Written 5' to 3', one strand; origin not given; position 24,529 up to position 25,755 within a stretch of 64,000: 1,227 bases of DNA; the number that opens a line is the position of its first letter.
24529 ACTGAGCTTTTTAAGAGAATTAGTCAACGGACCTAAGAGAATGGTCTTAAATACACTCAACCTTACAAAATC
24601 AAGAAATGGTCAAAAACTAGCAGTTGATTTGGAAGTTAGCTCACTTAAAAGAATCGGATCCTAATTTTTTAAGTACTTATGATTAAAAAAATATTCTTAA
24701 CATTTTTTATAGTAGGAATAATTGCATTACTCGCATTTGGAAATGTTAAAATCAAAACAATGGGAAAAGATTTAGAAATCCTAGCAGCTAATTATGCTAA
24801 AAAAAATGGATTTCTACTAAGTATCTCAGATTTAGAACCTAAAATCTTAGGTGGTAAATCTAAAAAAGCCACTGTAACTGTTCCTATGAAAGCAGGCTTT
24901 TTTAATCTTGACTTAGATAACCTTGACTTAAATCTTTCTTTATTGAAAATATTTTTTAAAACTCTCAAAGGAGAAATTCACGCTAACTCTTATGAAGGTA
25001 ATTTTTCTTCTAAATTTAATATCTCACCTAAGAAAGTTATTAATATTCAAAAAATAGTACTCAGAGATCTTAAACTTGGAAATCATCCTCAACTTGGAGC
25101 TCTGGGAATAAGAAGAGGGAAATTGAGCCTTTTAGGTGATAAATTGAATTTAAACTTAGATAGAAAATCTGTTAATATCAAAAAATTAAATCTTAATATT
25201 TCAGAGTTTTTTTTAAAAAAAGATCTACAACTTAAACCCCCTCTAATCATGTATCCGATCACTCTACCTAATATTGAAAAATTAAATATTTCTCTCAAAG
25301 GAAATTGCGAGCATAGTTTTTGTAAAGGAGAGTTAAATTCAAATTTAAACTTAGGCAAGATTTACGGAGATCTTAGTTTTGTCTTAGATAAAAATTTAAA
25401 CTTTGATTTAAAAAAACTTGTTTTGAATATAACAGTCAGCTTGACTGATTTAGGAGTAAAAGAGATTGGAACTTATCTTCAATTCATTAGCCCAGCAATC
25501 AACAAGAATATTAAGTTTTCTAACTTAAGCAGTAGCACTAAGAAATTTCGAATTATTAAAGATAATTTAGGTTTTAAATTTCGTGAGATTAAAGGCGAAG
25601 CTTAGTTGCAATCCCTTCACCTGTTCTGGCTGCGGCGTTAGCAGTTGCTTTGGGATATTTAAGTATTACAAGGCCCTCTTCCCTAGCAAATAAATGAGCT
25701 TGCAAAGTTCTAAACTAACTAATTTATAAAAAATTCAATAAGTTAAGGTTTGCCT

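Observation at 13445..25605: Complete contiguous T2SS cluster lacking a recognisable GspK, with an atypical secretin (low-complexity insertion plus ~230-aa C-terminal extension)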

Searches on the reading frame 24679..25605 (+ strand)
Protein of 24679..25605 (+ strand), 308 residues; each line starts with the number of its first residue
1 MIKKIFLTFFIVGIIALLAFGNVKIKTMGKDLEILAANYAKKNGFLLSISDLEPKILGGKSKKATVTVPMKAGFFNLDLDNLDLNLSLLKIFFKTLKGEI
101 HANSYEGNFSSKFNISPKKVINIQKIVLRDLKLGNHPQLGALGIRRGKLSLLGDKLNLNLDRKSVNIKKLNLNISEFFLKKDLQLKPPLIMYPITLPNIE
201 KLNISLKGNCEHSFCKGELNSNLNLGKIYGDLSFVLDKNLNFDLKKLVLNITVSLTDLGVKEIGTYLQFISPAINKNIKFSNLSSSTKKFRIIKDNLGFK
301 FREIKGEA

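Call 5: search_protein_families(library=pfam, proteins=[window:24679-25605:+], max_evalue=0.1)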
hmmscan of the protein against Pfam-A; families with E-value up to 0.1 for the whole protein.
window:24679-25605:+ (308 aa): 1 family
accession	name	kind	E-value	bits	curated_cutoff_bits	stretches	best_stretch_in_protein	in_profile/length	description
PF23973.1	DUF7299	-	0.022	15.3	27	1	5-43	7-45/77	Family of unknown function (DUF7299)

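Call 6: search_protein_families(library=ncbifam, proteins=[window:24679-25605:+], max_evalue=0.1)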
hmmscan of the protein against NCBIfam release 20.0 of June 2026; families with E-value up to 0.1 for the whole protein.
window:24679-25605:+ (308 aa): 3 families
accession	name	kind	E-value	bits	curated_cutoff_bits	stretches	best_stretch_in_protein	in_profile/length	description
TIGR04411.1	T2SS_GspN_Lepto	equivalog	4.9e-09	36.1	50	1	10-199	6-187/280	type II secretion system protein GspN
TIGR01411.1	tatAE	subfamily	0.031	13.9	53.9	1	11-32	9-30/47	twin-arginine translocase TatA/TatE family subunit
NF002448.0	PRK01614.1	equivalog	0.076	13.3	83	0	10-33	10-33/85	Sec-independent protein translocase subunit TatA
